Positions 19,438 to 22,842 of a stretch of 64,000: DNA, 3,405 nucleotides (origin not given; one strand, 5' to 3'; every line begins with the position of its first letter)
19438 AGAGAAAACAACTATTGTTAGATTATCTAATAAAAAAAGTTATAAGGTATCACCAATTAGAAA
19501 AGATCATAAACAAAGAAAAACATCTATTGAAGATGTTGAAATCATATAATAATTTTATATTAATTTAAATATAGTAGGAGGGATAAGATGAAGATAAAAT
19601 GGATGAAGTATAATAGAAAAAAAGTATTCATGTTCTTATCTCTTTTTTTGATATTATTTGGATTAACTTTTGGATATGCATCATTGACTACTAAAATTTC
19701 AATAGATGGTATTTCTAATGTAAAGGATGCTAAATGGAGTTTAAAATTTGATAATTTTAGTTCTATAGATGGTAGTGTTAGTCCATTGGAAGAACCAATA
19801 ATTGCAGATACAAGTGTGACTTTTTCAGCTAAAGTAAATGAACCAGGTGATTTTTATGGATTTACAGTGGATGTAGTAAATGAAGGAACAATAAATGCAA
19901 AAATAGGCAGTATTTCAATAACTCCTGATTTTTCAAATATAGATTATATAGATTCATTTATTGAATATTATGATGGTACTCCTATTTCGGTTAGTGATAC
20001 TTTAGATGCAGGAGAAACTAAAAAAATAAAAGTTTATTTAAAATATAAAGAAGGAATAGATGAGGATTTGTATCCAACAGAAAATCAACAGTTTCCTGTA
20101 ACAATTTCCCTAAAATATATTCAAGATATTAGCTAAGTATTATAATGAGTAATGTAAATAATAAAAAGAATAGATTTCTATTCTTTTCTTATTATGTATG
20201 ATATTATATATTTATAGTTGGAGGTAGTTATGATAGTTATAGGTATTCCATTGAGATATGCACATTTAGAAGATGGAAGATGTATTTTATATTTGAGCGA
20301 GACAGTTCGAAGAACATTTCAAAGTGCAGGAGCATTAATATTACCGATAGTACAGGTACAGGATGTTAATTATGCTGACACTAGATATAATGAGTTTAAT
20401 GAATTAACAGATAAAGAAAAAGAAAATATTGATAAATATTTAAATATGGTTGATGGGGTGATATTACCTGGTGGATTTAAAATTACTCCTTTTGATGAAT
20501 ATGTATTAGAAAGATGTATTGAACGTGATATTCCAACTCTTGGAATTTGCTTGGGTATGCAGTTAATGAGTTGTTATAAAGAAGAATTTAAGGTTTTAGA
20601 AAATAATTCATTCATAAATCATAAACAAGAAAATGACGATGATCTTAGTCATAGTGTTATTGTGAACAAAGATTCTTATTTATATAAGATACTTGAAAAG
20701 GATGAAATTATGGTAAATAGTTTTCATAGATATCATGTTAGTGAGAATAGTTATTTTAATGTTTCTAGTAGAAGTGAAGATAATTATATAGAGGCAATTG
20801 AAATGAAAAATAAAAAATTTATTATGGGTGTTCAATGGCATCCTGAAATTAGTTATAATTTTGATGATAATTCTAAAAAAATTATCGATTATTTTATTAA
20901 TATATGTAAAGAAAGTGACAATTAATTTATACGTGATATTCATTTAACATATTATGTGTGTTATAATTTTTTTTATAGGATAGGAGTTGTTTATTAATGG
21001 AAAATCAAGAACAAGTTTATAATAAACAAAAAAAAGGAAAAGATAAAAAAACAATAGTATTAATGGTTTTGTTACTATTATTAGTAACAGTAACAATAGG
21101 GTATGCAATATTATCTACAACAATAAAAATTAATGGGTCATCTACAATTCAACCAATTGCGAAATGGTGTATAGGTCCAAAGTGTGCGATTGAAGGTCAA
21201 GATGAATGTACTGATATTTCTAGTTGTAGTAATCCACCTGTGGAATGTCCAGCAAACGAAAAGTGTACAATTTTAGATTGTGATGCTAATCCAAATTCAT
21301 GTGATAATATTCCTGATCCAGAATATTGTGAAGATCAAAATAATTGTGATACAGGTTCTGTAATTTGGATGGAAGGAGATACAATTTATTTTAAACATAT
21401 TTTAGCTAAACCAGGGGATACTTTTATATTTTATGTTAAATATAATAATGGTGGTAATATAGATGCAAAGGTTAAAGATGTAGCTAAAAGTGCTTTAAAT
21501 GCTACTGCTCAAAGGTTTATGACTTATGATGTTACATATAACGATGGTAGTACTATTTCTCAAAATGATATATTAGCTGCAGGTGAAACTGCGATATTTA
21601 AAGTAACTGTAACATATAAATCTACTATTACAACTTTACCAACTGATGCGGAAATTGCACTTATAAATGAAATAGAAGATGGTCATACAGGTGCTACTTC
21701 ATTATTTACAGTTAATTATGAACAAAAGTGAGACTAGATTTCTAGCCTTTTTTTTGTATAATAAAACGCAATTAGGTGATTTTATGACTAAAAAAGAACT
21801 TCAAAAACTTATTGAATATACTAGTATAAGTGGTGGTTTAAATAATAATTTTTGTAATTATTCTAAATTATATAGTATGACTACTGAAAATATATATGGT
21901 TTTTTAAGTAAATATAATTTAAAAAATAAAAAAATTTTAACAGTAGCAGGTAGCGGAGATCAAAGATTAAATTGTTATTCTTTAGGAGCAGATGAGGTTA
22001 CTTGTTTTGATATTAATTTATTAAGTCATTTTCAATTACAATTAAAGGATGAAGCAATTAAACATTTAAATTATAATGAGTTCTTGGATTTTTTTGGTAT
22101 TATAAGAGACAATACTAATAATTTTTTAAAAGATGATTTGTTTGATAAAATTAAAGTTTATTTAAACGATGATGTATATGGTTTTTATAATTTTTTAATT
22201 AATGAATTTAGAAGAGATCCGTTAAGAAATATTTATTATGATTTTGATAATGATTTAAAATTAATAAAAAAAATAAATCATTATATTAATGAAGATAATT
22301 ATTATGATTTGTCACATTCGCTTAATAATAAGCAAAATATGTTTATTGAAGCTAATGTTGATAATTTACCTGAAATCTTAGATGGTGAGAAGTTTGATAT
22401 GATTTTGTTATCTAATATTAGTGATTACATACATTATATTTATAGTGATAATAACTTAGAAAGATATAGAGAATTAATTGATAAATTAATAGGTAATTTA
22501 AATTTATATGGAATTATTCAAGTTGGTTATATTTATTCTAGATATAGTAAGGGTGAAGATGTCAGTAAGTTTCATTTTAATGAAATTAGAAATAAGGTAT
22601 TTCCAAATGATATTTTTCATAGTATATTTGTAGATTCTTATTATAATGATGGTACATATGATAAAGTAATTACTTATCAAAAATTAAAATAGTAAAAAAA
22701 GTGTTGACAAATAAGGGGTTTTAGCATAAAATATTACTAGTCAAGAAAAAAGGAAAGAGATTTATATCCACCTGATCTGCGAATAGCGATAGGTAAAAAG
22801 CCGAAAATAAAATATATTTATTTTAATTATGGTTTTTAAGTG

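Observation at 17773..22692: Compact locus: SipW-type signal peptidase fused to an 8-TM domain, flanked by TasA/camelysin-like secreted proteins and accessory enzymes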

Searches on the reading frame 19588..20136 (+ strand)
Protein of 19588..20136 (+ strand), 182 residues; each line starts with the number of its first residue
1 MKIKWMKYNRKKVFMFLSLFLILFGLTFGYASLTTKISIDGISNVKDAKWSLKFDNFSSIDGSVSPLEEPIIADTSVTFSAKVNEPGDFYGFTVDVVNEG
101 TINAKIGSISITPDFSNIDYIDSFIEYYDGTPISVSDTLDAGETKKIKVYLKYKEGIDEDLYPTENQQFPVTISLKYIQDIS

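Call 3: search_protein_families(library=pfam, proteins=[window:19588-20136:+], max_evalue=0.1)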
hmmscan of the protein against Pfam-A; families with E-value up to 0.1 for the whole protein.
window:19588-20136:+ (182 aa): 1 family
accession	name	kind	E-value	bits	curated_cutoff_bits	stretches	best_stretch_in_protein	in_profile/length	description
PF09624.15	DUF2393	-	0.028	14.9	26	0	144-173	99-128/146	Protein of unknown function (DUF2393)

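Call 4: search_protein_families(library=ncbifam, proteins=[window:19588-20136:+], max_evalue=0.1)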
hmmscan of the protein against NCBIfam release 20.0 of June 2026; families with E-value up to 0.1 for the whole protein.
window:19588-20136:+ (182 aa): 0 families

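Call 8: search_solved_structures(query=window:19588-20136:+, max_evalue=10)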
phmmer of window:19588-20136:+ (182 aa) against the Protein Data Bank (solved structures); distinct sequences matched with E-value up to 10: 1.
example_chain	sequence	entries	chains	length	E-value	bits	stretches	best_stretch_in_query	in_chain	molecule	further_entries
7cbd_A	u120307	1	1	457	1.1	12.6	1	53-95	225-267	Exoglucanase A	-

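Call 18: find_homologous_proteins(query=window:19588-20136:+, max_evalue=0.001)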
Query window:19588-20136:+ (182 aa): 9 proteins with E <= 0.001 among 71 candidates.
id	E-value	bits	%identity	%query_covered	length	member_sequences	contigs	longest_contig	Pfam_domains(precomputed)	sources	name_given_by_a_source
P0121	3.9e-112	390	99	100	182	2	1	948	-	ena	-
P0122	2.6e-61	225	59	96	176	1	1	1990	-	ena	-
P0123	4.5e-61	224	55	98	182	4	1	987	-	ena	-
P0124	1.6e-55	206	53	98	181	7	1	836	-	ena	-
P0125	7.8e-43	165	48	97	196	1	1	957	-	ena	-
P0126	6.1e-33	132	40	95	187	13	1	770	-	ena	-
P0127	8.8e-26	109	39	83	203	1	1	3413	-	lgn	-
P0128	6.3e-20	90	36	74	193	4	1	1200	-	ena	-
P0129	9.9e-20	89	34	85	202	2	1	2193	-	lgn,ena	-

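Call 33: find_homologous_proteins(query=A3, max_evalue=0.001)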
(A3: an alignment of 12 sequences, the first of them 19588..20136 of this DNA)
Query A3 (12 sequences) (182 aa, profile of the alignment): 1042 proteins with E <= 0.001 among 8000 candidates; the best 120 are listed.
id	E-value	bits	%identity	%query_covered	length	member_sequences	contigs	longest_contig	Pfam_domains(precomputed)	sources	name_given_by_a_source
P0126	9.6e-74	265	40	95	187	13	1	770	-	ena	-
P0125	1.4e-72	261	48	97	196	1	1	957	-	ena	-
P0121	3.5e-72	260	99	100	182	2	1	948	-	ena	-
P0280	1.2e-66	242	36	98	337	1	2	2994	-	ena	-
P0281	4.7e-66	240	46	97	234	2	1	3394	-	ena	-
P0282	4.8e-66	240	35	82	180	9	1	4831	-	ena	-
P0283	1.2e-65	238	42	97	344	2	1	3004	-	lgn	-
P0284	2.0e-65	238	39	95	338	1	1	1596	-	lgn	-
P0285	3.5e-65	237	36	82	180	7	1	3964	-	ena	-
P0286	1.5e-64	235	38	96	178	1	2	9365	-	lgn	-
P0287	1.7e-64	235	38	96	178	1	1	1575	-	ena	-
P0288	1.9e-64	235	38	96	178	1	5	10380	-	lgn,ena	-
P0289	2.5e-64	234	38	96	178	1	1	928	-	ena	-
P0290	4.3e-64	233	38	96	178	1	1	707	-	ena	-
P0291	4.5e-64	233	40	96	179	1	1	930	-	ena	-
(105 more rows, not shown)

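Call 44: predict_structure(alignment_id=A4)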
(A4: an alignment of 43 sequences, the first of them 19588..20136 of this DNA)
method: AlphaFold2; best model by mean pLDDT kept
length: 182 residues; sequences in the alignment: 43
mean_pLDDT: 89.2   pTM: 0.70
mean pLDDT of the five models: 89.2, 88.5, 88.2, 87.8, 87.0
residues with pLDDT >= 90: 137; 70-90: 20; 50-70: 24; < 50: 1
segments of 3 or more residues with pLDDT < 50: none
pLDDT, mean of each block of 10 residues (from residue 1): 62 89 83 55 74 97 94 96 94 98 97 95 97 98 98 94 91 97 82
secondary structure, 60 per line:
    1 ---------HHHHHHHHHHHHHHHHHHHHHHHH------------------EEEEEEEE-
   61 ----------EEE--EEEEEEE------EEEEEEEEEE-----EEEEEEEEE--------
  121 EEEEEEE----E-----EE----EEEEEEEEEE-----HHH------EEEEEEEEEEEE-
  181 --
elements in order: H10-33 E52-59 E71-73 E76-82 E89-98 E104-112 E121-127 E144-153 E168-179

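Call 47: search_solved_structures(query=A4, max_evalue=10, show_alignments=3)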
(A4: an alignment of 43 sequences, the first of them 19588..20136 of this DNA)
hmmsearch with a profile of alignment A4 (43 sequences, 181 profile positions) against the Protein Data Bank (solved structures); distinct sequences matched with E-value up to 10: 3.
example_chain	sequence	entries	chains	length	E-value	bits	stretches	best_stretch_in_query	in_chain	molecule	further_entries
9kyc_A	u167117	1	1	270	0.22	14.4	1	8-56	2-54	Cytolethal distending toxin subunit B family protein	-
9rhp_A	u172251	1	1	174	0.23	14.3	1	70-178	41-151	Archaeal bundling protein X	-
6cxh_A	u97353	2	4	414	1.2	11.9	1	69-151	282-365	Particulate methane monooxygenase, B subunit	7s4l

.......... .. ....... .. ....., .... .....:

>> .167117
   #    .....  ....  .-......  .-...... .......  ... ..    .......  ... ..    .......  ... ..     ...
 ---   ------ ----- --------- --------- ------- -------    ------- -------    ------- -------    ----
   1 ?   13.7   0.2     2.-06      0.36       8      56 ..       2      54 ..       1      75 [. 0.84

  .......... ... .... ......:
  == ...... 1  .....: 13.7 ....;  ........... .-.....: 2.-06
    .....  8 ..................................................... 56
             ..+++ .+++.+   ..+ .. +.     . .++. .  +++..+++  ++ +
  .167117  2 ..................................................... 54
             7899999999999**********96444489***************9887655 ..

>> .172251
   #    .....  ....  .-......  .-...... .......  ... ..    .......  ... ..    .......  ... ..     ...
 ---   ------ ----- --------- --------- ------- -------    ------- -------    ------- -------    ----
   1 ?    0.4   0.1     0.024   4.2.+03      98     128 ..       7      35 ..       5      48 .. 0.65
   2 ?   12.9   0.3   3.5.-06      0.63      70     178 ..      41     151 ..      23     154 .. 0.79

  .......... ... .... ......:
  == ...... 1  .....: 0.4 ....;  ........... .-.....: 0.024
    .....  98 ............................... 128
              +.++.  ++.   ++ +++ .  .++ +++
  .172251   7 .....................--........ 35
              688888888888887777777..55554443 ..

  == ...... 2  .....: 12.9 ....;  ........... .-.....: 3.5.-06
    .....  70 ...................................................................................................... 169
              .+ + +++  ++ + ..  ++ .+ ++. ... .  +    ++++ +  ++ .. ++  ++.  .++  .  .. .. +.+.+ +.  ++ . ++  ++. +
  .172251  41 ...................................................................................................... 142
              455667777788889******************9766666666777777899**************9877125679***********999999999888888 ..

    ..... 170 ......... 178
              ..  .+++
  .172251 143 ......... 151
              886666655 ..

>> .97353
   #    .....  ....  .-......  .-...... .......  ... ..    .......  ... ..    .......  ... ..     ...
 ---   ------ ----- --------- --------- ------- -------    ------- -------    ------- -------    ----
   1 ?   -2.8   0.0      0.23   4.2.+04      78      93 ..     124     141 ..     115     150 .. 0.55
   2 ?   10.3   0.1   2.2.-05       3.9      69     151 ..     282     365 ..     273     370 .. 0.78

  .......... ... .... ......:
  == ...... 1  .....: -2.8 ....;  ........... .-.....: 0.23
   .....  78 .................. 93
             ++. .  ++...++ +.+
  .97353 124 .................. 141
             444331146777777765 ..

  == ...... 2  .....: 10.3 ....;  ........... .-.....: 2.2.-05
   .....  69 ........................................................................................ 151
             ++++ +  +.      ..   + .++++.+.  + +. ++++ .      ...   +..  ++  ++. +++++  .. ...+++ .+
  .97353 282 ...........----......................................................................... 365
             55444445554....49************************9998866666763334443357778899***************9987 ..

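Call 75: fold_search(model_id=the predicted structure, library=pdb)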
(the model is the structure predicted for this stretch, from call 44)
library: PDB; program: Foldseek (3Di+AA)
matches with E <= 10: 844; with E <= 0.001: 0
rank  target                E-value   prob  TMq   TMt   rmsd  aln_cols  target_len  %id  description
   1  8bp8_d                3.7e-03  0.98  0.30  0.18   9.1       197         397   10  SPA of Trypsin untreated Rotavirus TLP spike (released 2023-04-05)
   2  7ohi_A                6.3e-03  0.99  0.32  0.25   6.2       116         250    9  FCHO1-peptide-AP2 alpha ear complex (released 2022-06-01)
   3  2r39                  7.4e-03  0.96  0.27  0.40  11.9       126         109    8  Crystal structure of FixG-related protein from Vibrio parahaemolyticus (released 2007-09-11)
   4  7ums_A                7.8e-03  0.96  0.33  0.19   8.7       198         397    9  Structure of the VP5*/VP8* assembly from the human rotavirus strain CDC-9 in complex with antibody 41 - Upright confor (released 2022-07-27)
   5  1qhd                  8.7e-03  0.93  0.30  0.18   9.0       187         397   11  CRYSTAL STRUCTURE OF VP6, THE MAJOR CAPSID PROTEIN OF GROUP A ROTAVIRUS (released 2001-04-13)
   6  4v7q_AC               9.7e-03  0.92  0.29  0.17   8.8       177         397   11  Atomic model of an infectious rotavirus particle (released 2014-07-09)
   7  3kz4_C                1.0e-02  0.92  0.29  0.17   8.8       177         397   11  Crystal Structure of the Rotavirus Double Layered Particle (released 2010-03-02)
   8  9c1g_D                1.1e-02  0.92  0.30  0.17   9.0       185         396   11  Rhesus rotavirus (consensus structure at 2.36 Angstrom resolution) (released 2025-04-30)
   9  3me0_B                1.6e-02  0.98  0.37  0.48   7.6       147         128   14  Structure of the E. coli chaperone PAPD in complex with the pilin domain of the PapGII adhesin (released 2011-04-27)
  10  9pxf_A                1.6e-02  0.97  0.31  0.17   8.6       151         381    9  Ammonia monooxygenase in native membranes from N. briensis (released 2026-01-28)
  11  8aur_A                1.6e-02  0.94  0.35  0.28   8.2       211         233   10  Cryo-EM structure of a TasA fibre (released 2022-11-30)
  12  1w80_A                1.7e-02  0.97  0.30  0.23   6.4       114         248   10  Crystal structure of the alpha-adaptin appendage domain, from the AP2 adaptor complex, bound to 2 peptides from Synapt (released 2004-10-27)
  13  8q30_0                1.7e-02  0.91  0.22  0.27  12.9       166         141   17  Sulfolobus acidocaldarius AAP filament. (released 2024-03-06)
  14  2ed6_A                1.9e-02  0.77  0.22  0.24  10.9       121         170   12  Crystal Structure of Envelope Protein VP28 from White Spot Syndrome Virus (WSSV) (released 2007-06-05)
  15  3bcw_B                2.1e-02  0.09  0.11  0.12  13.1       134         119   12  Crystal structure of a duf861 family protein with a rmlc-like cupin fold (bb1179) from bordetella bronchiseptica rb50  (released 2007-11-27)
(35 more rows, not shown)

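Call 80: search_protein_families(library=padloc, proteins=[window:19588-20136:+], max_evalue=0.01)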
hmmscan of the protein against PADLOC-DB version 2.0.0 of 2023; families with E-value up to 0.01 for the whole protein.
window:19588-20136:+ (182 aa): 0 families

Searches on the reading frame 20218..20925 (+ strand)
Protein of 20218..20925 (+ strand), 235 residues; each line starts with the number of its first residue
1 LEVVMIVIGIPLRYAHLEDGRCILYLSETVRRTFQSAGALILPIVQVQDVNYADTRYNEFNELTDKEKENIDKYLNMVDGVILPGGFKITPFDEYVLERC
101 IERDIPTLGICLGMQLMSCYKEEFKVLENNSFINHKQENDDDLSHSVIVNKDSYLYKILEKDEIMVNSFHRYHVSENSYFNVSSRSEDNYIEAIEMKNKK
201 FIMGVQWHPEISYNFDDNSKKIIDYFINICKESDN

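Call 3: search_protein_families(library=pfam, proteins=[window:20218-20925:+], max_evalue=0.1)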
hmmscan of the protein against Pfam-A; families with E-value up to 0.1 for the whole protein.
window:20218-20925:+ (235 aa): 3 families
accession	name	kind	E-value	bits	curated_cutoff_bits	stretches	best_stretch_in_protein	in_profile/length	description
PF07722.19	Peptidase_C26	-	5.1e-32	111.8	20.5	2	96-210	97-219/219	Peptidase C26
PF00117.34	GATase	-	1.4e-20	74.2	22.8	1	66-214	31-176/190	Glutamine amidotransferase class-I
PF01174.25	SNO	-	0.00018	21.9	27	1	73-231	29-187/188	SNO glutamine amidotransferase family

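Call 4: search_protein_families(library=ncbifam, proteins=[window:20218-20925:+], max_evalue=0.1)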
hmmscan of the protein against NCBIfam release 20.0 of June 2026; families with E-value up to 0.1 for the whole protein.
window:20218-20925:+ (235 aa): 27 families (the best 25 are shown)
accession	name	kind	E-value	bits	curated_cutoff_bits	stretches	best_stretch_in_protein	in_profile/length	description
NF001975.0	PRK00758.1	equivalog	6.1e-17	61.8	198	1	69-232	38-184/185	GMP synthase subunit A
NF003792.0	PRK05380.1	equivalog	9.4e-17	60.9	308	1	64-232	334-528/534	CTP synthase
TIGR00337.1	PyrG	equivalog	2.7e-16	59.3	462.75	2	57-119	328-388/526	glutamine hydrolyzing CTP synthase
TIGR00888.1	guaA_Nterm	equivalog_domain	3.5e-15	55.9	172.15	1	68-232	34-187/188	glutamine-hydrolyzing GMP synthase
NF008471.0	PRK11366.1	equivalog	1.2e-14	54.3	266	1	96-232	99-246/254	gamma-glutamyl-gamma-aminobutyrate hydrolase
NF045546.1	GCDPHdlase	equivalog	3.1e-12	47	250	1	58-218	35-188/198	gamma-glutamyl-CDP-amidate hydrolase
NF000848.1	PRK00074.1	equivalog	5.5e-12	45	400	1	65-232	31-190/512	glutamine-hydrolyzing GMP synthase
NF010081.0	PRK13566.1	equivalog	2e-10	39.6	645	1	84-232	579-722/729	anthranilate synthase component I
TIGR01855.1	IMP_synth_hisH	equivalog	2.2e-09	37.4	105.4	1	75-214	34-186/198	imidazole glycerol phosphate synthase subunit HisH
NF009475.0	PRK12838.1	equivalog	8.2e-09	34.9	221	1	97-232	233-355/359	carbamoyl phosphate synthase small subunit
NF011201.0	PRK14607.1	equivalog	1.2e-08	34.2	670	1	102-231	71-190/534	bifunctional anthranilate synthase component II/anthranilate phosphoribosyltransferase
TIGR00566.1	trpG_papA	subfamily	2.5e-07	30.7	121.05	1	101-228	71-191/192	glutamine amidotransferase of anthranilate synthase or aminodeoxychorismate synthase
TIGR01823.1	PabB-fungal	equivalog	2.5e-07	29.4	442.55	1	65-231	41-205/742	aminodeoxychorismate synthase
TIGR01815.1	TrpE-clade3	equivalog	5.3e-07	28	739.15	1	84-213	567-690/717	anthranilate synthase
TIGR01368.1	CPSaseIIsmall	equivalog_domain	5.4e-07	28.9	307.35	1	96-230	238-359/361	glutamine-hydrolyzing carbamoyl-phosphate synthase small subunit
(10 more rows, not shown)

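Call 80: search_protein_families(library=padloc, proteins=[window:20230-20925:+], max_evalue=0.01)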
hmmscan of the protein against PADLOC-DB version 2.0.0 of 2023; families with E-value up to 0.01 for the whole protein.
window:20230-20925:+ (231 aa): 0 families

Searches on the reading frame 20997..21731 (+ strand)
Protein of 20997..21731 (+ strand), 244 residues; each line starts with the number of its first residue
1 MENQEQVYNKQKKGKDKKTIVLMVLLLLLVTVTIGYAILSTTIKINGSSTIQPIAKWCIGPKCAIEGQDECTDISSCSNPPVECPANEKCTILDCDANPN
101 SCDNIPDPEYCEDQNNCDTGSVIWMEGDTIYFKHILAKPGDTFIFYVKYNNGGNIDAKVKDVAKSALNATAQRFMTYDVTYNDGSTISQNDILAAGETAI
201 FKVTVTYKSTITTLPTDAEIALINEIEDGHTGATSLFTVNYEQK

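Call 3: search_protein_families(library=pfam, proteins=[window:20997-21731:+], max_evalue=0.1)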
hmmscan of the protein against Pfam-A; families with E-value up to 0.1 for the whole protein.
window:20997-21731:+ (244 aa): 0 families

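Call 4: search_protein_families(library=ncbifam, proteins=[window:20997-21731:+], max_evalue=0.1)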
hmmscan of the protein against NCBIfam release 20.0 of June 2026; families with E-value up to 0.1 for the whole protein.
window:20997-21731:+ (244 aa): 1 family
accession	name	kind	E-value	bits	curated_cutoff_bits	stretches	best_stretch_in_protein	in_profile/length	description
NF010196.0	PRK13673.1-3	equivalog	0.052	14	141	1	11-60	23-74/117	hypothetical protein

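Call 80: search_protein_families(library=padloc, proteins=[window:20997-21731:+], max_evalue=0.01)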
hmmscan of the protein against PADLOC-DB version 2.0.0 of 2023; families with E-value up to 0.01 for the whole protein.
window:20997-21731:+ (244 aa): 0 families

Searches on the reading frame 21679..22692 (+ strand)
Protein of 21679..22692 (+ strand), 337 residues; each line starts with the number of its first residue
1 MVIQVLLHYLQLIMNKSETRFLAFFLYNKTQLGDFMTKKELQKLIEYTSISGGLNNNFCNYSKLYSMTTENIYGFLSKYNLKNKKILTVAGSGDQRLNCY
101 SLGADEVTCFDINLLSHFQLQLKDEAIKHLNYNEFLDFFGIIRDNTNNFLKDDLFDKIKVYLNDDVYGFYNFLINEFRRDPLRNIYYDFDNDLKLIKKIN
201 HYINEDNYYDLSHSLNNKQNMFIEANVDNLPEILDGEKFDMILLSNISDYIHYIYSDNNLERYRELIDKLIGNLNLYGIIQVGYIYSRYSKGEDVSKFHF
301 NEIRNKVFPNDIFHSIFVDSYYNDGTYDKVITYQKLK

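Call 3: search_protein_families(library=pfam, proteins=[window:21679-22692:+], max_evalue=0.1)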
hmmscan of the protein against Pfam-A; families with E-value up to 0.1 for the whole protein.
window:21679-22692:+ (337 aa): 1 family
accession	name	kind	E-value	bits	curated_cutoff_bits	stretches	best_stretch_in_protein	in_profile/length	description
PF11899.13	DUF3419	-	4.7e-10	39.6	28.2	1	83-174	31-119/385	Protein of unknown function (DUF3419)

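Call 4: search_protein_families(library=ncbifam, proteins=[window:21679-22692:+], max_evalue=0.1)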
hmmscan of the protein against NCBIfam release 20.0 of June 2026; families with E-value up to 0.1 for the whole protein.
window:21679-22692:+ (337 aa): 1 family
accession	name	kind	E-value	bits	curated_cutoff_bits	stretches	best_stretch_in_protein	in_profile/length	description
NF005501.0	PRK07116.1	subfamily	0.096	12.1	198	0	65-97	89-121/161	flavodoxin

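Call 79: search_solved_structures(query=window:21784-22692:+, max_evalue=1)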
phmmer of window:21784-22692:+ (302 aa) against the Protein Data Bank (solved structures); distinct sequences matched with E-value up to 1: 1.
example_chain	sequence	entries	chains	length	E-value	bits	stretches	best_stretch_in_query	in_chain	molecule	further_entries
1ne2_A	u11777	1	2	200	1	12.5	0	21-78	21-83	hypothetical protein ta1320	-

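Call 80: search_protein_families(library=padloc, proteins=[window:21784-22692:+], max_evalue=0.01)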
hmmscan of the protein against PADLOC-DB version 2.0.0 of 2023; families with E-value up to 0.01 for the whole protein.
window:21784-22692:+ (302 aa): 0 families
